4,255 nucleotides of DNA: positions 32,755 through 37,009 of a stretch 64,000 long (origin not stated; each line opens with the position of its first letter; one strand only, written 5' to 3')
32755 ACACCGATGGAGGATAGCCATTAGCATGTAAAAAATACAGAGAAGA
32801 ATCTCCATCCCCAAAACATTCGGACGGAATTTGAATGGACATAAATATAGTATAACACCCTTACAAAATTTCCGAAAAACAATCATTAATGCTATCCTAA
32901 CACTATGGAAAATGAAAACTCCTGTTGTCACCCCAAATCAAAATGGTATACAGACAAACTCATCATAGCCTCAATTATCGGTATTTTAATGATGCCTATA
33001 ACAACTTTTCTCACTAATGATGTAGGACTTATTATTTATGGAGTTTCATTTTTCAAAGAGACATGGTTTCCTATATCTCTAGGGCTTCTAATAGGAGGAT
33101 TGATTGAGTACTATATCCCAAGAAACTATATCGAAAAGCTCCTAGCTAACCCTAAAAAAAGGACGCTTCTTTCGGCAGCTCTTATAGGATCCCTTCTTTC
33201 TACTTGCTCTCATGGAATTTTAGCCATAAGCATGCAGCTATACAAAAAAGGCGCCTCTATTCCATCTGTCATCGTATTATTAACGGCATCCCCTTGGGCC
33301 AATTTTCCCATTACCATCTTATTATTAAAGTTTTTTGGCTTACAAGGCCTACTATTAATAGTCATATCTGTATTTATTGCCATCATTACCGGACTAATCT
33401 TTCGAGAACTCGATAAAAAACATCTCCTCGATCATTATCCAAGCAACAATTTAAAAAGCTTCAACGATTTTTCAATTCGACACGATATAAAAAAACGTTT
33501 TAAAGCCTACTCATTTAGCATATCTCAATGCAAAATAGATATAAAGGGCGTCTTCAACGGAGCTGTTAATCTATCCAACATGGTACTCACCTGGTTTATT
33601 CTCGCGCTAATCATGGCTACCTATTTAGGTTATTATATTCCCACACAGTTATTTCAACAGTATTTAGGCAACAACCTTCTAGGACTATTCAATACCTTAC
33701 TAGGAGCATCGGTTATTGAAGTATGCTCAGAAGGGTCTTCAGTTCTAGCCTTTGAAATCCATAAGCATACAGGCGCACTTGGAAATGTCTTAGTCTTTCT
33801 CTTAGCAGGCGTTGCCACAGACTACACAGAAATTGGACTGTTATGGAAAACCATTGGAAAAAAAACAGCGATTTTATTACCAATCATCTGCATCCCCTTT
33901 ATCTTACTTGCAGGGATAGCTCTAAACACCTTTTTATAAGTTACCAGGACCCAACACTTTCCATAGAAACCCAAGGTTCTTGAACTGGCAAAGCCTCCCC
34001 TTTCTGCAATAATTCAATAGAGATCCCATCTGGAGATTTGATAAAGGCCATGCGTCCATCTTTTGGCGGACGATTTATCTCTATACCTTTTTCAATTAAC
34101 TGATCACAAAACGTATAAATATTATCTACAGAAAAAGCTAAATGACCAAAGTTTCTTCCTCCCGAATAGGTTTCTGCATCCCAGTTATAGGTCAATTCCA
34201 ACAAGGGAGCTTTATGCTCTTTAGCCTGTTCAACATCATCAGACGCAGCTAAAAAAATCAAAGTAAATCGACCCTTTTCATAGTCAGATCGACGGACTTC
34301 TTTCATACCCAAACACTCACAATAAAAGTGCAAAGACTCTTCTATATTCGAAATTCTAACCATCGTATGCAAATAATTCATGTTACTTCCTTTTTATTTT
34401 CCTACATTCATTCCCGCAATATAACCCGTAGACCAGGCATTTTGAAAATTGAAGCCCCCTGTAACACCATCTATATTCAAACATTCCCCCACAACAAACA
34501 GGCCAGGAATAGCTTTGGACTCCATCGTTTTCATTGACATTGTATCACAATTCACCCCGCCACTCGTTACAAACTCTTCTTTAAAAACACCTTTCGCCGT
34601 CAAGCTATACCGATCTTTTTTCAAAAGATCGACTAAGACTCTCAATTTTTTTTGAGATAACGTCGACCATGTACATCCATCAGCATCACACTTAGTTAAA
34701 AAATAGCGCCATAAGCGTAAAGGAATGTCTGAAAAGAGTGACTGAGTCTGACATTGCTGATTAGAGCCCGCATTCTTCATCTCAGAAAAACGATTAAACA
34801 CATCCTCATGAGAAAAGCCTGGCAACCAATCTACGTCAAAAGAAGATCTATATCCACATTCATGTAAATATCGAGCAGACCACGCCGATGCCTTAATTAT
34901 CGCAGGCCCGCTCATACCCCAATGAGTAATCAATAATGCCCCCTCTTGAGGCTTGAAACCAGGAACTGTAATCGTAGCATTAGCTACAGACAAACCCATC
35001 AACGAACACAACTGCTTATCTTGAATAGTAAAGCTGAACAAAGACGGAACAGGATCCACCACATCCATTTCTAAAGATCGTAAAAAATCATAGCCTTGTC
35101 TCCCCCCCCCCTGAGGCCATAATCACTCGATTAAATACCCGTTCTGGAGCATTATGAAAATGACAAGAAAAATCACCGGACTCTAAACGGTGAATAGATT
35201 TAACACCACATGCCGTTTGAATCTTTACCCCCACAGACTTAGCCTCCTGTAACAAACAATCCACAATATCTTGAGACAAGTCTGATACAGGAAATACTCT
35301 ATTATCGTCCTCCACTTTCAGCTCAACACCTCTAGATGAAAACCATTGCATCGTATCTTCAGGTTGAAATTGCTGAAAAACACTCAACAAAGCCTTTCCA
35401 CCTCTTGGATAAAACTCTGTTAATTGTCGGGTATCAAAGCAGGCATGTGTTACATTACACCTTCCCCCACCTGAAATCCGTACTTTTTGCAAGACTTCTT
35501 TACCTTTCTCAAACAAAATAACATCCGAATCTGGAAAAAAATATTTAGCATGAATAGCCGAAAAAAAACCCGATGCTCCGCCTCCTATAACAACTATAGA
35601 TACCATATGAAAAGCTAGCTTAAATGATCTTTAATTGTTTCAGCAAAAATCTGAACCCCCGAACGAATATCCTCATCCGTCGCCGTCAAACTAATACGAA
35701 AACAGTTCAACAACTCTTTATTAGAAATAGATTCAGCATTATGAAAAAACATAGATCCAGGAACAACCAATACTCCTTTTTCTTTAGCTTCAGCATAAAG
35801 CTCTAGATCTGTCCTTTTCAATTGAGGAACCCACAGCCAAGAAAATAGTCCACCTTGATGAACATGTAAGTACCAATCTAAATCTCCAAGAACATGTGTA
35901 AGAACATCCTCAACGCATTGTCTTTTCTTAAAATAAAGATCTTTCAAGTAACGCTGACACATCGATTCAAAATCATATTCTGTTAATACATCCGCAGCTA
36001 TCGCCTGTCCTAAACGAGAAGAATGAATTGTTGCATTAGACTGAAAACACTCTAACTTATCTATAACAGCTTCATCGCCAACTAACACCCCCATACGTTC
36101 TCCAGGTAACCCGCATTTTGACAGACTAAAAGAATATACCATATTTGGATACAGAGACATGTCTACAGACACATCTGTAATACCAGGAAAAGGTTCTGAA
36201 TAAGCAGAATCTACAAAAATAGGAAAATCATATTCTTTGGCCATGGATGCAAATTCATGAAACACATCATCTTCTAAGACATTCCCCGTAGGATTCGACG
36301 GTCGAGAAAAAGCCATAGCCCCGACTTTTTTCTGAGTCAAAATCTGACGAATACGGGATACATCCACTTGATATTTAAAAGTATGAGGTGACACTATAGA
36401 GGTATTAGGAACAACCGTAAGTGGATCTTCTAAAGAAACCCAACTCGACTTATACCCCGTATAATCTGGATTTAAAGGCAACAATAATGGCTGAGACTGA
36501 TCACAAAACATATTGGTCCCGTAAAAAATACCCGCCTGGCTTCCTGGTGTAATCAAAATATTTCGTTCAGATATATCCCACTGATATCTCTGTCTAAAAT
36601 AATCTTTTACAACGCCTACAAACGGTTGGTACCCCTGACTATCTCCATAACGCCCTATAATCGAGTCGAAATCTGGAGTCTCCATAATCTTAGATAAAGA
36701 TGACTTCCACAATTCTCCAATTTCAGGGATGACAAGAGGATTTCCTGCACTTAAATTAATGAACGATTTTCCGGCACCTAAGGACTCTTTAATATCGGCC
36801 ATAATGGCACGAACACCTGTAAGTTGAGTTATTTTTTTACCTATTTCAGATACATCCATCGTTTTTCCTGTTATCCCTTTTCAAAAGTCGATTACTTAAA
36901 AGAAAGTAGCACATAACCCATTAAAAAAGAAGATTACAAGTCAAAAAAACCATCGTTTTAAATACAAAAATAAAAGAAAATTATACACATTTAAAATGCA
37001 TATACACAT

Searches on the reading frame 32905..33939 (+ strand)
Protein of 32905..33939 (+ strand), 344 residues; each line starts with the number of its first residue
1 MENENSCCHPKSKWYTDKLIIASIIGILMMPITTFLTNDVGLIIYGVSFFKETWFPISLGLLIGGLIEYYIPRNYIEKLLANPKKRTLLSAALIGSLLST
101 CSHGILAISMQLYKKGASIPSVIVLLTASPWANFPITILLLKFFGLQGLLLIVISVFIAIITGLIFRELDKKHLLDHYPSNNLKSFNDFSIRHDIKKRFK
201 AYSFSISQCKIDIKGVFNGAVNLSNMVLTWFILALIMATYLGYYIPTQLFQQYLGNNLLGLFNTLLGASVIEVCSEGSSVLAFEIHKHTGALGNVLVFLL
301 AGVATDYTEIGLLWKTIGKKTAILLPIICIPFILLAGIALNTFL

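Call 41: search_protein_families(library=pfam, proteins=[window:32905-33939:+], max_evalue=0.0001)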
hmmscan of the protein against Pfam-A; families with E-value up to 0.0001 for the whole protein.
window:32905-33939:+ (344 aa): 2 families
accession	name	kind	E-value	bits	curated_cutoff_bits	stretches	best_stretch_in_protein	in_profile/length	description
PF03773.19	ArsP_1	-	3.9e-31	108.7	32.3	1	52-341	15-293/294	Predicted permease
PF03672.18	UPF0154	-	8.1e-05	22.9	27.1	0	232-257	2-27/60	Uncharacterised protein family (UPF0154)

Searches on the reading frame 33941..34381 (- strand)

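Call 71: search_protein_families(library=pfam, proteins=[window:33941-34381:-], max_evalue=0.001)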
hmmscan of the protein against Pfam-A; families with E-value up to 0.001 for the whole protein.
window:33941-34381:- (146 aa): 2 families
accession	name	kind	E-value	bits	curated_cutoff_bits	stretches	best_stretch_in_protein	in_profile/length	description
PF00903.31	Glyoxalase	-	3.2e-19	69.9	20.6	1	4-124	3-121/121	Glyoxalase/Bleomycin resistance protein/Dioxygenase superfamily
PF13669.12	Glyoxalase_4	-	2.3e-06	28.3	27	1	5-110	2-102/109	Glyoxalase/Bleomycin resistance protein/Dioxygenase superfamily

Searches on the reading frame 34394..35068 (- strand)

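Call 41: search_protein_families(library=pfam, proteins=[window:34394-35068:-], max_evalue=0.0001)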
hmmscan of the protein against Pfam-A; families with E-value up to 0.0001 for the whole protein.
window:34394-35068:- (224 aa): 2 families
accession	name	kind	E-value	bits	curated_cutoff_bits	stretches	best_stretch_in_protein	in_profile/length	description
PF22780.1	HI0933_like_1st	-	7.5e-26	91.4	27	1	7-167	1-165/165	HI0933-like protein barrel and H2TH domain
PF03486.20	HI0933_like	-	2.9e-22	79.7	50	1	115-220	190-243/244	HI0933-like protein Rossmann domain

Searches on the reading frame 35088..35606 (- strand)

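Call 41: search_protein_families(library=pfam, proteins=[window:35088-35606:-], max_evalue=0.0001)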
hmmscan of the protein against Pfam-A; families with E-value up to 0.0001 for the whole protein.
window:35088-35606:- (172 aa): 2 families
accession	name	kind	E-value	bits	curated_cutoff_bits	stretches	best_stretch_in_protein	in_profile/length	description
PF03486.20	HI0933_like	-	1.2e-44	153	50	1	3-167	2-164/244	HI0933-like protein Rossmann domain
PF01266.30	DAO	-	1.3e-05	25.4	27.9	0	4-37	2-33/353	FAD dependent oxidoreductase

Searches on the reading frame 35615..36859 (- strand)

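Call 42: search_protein_families(library=pfam, proteins=[window:35615-36859:-], max_evalue=0.0001)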
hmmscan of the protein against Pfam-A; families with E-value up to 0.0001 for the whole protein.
window:35615-36859:- (414 aa): 2 families
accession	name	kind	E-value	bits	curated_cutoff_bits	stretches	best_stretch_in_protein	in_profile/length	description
PF00155.27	Aminotran_1_2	-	5.7e-31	108.4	19.7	1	66-403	33-359/361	Aminotransferase class I and II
PF12897.13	Asp_aminotransf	-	1.3e-05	24.6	27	1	180-342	175-347/421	Aspartate amino-transferase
